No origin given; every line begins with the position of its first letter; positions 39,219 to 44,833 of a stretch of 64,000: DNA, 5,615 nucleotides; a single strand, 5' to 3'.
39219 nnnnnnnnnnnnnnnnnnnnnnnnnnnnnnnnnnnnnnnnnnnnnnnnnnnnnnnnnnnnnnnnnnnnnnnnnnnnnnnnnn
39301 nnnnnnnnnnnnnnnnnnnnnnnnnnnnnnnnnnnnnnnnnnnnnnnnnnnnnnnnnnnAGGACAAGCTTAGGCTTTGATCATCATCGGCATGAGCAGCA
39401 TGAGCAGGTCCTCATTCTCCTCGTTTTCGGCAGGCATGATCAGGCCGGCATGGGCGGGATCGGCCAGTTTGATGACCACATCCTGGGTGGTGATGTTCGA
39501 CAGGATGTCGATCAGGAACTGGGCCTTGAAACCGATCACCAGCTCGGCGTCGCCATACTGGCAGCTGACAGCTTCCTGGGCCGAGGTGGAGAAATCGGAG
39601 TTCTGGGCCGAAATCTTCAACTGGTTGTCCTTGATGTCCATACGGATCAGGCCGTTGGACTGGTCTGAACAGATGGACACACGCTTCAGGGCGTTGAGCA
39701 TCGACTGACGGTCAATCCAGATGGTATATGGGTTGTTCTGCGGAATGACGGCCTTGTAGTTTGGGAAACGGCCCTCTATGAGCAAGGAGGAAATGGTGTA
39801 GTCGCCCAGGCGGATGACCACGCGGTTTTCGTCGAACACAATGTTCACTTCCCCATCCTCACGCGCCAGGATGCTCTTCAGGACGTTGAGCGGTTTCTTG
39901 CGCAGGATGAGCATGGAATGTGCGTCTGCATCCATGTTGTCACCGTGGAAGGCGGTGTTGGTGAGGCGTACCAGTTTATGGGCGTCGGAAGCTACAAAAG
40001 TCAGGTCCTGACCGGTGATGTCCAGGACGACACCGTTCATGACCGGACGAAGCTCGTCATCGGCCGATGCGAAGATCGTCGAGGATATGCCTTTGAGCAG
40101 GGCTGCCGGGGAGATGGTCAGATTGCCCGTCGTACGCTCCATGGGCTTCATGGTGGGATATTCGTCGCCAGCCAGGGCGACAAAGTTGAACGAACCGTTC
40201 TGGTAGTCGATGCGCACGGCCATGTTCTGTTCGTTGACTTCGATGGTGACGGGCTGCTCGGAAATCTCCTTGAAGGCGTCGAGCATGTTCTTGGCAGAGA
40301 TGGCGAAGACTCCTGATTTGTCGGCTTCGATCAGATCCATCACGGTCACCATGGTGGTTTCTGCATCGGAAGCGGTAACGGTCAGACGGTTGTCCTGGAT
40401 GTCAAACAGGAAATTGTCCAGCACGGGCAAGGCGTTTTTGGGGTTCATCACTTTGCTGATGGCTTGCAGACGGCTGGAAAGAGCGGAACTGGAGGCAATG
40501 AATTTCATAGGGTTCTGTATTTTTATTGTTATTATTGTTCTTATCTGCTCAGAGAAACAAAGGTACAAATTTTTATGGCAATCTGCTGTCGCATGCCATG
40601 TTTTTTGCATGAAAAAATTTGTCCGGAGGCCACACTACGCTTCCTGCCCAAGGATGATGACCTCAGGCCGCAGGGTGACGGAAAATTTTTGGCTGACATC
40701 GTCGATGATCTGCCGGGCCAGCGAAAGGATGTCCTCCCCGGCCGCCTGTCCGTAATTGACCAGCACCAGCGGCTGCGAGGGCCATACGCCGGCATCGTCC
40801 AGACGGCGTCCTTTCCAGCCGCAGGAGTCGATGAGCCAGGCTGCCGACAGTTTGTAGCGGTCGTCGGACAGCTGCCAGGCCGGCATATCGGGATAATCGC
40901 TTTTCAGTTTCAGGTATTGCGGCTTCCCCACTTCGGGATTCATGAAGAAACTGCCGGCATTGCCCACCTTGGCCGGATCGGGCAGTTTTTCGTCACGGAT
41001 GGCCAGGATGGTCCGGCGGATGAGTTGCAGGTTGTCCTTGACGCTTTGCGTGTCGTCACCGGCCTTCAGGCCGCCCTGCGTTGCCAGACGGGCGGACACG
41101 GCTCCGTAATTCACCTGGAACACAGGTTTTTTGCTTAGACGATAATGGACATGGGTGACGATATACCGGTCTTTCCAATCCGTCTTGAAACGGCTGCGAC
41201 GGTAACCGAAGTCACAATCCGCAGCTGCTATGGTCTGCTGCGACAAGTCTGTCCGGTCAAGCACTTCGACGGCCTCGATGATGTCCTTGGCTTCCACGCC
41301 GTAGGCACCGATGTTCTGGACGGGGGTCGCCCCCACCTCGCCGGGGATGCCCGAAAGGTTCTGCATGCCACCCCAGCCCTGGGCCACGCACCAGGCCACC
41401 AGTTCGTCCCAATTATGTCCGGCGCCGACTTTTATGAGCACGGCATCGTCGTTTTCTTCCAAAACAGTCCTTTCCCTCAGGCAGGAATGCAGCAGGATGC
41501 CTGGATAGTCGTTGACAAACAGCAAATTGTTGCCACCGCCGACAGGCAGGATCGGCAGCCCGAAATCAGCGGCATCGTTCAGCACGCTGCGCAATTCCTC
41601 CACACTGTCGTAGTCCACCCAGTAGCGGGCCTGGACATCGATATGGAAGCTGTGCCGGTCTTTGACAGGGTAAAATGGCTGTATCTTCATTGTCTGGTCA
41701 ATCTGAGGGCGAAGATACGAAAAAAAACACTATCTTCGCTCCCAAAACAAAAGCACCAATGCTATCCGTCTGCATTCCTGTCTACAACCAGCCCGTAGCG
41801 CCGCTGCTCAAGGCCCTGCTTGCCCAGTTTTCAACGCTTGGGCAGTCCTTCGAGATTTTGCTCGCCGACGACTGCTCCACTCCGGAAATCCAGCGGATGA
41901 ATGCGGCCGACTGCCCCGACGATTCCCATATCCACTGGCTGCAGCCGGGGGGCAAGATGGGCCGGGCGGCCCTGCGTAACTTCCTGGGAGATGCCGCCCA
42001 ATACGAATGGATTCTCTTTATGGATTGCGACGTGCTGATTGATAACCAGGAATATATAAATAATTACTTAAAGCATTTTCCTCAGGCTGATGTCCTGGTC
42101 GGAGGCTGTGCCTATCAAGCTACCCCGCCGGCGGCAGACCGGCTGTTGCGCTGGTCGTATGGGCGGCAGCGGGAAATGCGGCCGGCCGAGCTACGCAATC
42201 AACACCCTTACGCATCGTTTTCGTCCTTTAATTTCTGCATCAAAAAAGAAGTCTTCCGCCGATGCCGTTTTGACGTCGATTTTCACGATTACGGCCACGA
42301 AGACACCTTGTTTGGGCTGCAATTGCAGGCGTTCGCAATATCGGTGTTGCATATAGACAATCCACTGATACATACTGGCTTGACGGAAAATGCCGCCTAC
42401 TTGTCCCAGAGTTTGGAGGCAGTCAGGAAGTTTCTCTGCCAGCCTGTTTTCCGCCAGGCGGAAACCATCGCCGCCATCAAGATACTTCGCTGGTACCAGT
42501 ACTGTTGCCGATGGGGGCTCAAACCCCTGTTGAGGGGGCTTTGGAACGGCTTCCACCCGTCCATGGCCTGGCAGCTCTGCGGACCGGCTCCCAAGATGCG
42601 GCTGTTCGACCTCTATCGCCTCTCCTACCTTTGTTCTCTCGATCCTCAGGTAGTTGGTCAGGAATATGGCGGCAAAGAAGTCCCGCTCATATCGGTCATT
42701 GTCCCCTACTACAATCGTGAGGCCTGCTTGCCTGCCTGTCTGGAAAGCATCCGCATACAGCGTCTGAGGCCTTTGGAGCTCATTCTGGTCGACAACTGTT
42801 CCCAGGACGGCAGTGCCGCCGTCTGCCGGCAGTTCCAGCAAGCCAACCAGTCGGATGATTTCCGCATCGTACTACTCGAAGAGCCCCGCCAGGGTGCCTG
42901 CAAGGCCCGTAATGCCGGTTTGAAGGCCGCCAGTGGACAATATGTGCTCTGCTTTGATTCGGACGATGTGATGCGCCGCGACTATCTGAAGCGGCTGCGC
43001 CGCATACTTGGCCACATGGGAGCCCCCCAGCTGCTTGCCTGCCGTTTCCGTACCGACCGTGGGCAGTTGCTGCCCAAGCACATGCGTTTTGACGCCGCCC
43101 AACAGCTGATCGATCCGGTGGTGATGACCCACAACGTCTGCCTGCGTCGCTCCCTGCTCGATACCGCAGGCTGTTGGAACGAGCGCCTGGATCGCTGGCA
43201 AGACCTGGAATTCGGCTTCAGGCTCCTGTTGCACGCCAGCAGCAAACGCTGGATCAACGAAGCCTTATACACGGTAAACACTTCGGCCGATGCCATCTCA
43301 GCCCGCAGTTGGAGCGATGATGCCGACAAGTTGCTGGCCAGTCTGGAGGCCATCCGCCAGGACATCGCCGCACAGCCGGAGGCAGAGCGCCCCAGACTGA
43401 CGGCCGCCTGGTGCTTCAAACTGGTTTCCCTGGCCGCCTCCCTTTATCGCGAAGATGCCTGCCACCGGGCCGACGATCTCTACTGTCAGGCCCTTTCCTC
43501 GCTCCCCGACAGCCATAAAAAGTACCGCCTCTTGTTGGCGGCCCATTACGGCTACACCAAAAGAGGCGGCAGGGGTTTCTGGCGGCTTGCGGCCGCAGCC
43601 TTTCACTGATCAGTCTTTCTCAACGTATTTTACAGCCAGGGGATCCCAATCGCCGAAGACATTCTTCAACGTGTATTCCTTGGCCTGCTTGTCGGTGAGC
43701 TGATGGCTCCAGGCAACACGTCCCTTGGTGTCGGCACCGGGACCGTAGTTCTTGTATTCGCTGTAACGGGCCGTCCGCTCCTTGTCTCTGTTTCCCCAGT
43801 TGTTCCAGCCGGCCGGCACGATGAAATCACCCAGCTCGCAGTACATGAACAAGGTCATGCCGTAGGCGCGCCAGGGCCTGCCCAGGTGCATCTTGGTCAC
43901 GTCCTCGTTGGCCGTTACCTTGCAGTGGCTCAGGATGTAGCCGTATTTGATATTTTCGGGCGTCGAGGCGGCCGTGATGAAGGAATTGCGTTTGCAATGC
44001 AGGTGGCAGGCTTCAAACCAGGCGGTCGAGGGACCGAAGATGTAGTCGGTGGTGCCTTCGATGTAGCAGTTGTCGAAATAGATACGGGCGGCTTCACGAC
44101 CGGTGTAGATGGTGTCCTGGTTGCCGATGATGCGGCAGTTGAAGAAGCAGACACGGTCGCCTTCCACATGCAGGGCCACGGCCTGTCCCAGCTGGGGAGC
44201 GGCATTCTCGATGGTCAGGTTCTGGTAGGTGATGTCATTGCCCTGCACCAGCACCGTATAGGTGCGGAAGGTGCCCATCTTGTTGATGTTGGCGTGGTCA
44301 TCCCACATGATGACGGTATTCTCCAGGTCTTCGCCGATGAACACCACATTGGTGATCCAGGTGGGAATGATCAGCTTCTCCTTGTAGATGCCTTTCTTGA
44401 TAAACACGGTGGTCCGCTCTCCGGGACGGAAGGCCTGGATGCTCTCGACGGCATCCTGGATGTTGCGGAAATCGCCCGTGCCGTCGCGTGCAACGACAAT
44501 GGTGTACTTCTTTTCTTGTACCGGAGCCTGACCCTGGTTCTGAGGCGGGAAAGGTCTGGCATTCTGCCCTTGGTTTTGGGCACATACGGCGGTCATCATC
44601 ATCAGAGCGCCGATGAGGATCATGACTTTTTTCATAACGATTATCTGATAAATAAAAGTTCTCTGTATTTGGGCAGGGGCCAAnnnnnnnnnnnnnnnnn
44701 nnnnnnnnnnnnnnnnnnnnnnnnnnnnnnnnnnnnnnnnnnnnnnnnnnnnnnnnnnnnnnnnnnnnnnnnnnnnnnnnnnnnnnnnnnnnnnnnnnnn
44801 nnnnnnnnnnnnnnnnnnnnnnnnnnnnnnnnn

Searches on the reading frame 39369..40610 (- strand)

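Call 8: search_protein_families(library=pfam, proteins=[window:39369-40610:-])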
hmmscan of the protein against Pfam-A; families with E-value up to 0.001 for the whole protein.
window:39369-40610:- (413 aa): 3 families
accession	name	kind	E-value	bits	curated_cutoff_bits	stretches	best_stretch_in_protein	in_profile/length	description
PF00712.24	DNA_pol3_beta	-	6.8e-27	94.5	24.4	1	35-154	1-119/120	DNA polymerase III beta subunit, N-terminal domain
PF02768.20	DNA_pol3_beta_3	-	1e-24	87.1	27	1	287-404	2-118/121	DNA polymerase III beta subunit, C-terminal domain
PF02767.21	DNA_pol3_beta_2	-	5.7e-22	78.6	27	1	166-284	2-116/116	DNA polymerase III beta subunit, central domain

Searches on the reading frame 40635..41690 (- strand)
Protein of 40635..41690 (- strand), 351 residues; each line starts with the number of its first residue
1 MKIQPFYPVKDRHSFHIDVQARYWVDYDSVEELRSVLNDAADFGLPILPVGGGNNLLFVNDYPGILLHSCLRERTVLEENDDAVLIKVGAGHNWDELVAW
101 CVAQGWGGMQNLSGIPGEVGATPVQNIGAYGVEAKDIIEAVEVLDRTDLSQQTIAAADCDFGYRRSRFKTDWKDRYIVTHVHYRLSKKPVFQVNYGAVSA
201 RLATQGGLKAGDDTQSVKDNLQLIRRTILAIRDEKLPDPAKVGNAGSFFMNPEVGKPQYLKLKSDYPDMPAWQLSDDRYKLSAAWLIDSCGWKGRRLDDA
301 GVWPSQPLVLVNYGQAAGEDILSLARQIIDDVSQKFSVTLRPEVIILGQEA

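Call 8: search_protein_families(library=pfam, proteins=[window:40635-41690:-])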
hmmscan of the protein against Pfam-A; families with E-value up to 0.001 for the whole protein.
window:40635-41690:- (351 aa): 2 families
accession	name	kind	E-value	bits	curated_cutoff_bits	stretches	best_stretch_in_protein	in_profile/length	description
PF02873.21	MurB_C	-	4.3e-26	91.4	27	1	224-346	2-98/99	UDP-N-acetylenolpyruvoylglucosamine reductase, C-terminal domain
PF01565.28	FAD_binding_4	-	3.3e-21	75.9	26.4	1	27-146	7-131/139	FAD binding domain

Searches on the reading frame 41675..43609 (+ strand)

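Call 8: search_protein_families(library=pfam, proteins=[window:41675-43609:+])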
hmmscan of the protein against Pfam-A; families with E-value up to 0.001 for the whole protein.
window:41675-43609:+ (644 aa): 6 families
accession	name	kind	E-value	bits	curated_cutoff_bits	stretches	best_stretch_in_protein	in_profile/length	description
PF00535.33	Glycos_transf_2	-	4.1e-45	154.2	23.3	2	340-450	1-108/168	Glycosyl transferase family 2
PF13641.12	Glyco_tranf_2_3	-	3.3e-11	44.1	27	1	339-484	3-150/230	Glycosyltransferase like family 2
PF10111.15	Glyco_tranf_2_2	-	5.9e-10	39.5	27.3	1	340-444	1-105/276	Glycosyltransferase like family 2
PF13632.12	Glyco_trans_2_3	-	1.2e-09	38.7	27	0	423-531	1-120/198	Glycosyl transferase family group 2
PF13704.12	Glyco_tranf_2_4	-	8.3e-07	29.9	27.5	0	43-123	5-85/98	Glycosyl transferase family 2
PF13506.12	Glyco_transf_21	-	0.00093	19.1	21.7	0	414-447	24-57/174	Glycosyl transferase family 21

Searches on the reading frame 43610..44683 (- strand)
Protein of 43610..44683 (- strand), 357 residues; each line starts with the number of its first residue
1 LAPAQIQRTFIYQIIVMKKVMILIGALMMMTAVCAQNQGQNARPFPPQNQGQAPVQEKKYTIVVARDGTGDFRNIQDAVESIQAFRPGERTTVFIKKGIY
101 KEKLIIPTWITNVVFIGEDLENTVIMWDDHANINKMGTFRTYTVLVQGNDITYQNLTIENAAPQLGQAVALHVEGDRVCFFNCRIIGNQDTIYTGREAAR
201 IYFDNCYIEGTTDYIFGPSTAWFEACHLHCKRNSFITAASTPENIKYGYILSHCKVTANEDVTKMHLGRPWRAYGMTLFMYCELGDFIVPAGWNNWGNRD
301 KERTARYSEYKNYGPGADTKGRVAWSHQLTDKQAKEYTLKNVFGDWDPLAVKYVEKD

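Call 8: search_protein_families(library=pfam, proteins=[window:43610-44683:-])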
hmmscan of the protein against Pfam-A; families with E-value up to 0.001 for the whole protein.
window:43610-44683:- (357 aa): 2 families
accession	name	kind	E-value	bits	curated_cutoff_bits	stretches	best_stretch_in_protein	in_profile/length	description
PF01095.25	Pectinesterase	-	2e-70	237.4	27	1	62-342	2-294/298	Pectinesterase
PF13229.12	Beta_helix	-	0.00037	20.6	25.9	1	144-212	3-68/158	Right handed beta helix region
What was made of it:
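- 43610..44683 (-): CE8 pectinesterase. This is context only and not part of the operon. Pfam PF01095 scores 237 bits (call 8).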

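Call 43: search_protein_families(library=ncbifam, proteins=[window:43610-44683:-], max_evalue=1e-8)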
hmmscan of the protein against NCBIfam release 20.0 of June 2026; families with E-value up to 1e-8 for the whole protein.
window:43610-44683:- (357 aa): 3 families
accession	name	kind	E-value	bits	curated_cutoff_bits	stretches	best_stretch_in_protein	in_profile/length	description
NF007822.0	PRK10531.1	equivalog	4.8e-33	114.5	436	1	133-272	191-349/430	putative acyl-CoA thioester hydrolase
NF041896.1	pecestase_PemA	equivalog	1.6e-31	109.5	700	1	63-349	31-363/365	pectinesterase PemA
NF041901.1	pecestase_PemB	equivalog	1e-16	60.9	700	1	141-272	175-329/379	pectinesterase PemB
